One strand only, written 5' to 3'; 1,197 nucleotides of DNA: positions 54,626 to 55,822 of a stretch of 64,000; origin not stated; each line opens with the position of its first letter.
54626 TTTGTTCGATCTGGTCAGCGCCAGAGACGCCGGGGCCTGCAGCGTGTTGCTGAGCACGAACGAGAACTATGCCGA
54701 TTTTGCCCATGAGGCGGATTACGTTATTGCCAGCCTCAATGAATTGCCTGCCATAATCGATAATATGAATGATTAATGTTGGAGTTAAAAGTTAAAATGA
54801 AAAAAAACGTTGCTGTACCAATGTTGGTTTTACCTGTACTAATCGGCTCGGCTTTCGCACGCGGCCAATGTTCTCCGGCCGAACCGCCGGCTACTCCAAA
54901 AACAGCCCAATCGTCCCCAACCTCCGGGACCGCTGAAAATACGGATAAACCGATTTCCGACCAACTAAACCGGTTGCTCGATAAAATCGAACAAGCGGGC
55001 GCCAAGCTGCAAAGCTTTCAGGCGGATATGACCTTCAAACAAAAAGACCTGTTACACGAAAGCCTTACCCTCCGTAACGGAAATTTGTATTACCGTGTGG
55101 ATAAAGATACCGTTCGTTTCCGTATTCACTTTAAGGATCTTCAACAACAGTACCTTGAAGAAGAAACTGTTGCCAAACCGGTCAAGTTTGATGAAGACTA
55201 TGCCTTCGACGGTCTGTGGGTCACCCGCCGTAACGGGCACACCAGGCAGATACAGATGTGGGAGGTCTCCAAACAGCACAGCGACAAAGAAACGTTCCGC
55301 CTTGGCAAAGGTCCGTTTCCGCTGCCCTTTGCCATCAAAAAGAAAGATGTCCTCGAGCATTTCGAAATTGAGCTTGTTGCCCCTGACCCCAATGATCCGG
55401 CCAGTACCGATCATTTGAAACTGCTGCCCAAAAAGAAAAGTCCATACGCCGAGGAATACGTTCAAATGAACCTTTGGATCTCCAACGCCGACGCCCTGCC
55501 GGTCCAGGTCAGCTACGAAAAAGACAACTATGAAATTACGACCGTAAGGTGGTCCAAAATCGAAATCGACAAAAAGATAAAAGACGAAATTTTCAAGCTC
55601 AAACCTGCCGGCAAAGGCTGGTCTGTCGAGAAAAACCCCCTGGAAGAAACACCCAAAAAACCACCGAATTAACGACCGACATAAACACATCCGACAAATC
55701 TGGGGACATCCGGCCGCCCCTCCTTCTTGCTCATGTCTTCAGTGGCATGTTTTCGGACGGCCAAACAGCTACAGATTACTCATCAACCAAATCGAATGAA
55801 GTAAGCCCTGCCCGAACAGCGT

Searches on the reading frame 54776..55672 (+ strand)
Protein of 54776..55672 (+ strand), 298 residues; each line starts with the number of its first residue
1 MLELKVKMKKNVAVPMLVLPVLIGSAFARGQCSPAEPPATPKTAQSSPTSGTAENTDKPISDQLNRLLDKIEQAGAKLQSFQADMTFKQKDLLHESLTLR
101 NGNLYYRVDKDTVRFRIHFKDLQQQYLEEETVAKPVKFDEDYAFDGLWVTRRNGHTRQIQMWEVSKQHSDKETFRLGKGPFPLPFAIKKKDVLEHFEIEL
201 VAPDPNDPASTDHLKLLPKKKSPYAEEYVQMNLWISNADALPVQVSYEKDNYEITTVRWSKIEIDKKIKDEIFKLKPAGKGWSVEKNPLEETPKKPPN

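Call 72: search_protein_families(library=pfam, proteins=[window:54776-55672:+], max_evalue=0.001)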
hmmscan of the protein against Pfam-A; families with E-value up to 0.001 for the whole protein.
window:54776-55672:+ (298 aa): 1 family
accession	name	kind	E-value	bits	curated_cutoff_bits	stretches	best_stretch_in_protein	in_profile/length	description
PF17131.11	LolA_like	-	0.00033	20.8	30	0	191-249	66-122/184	Outer membrane lipoprotein-sorting protein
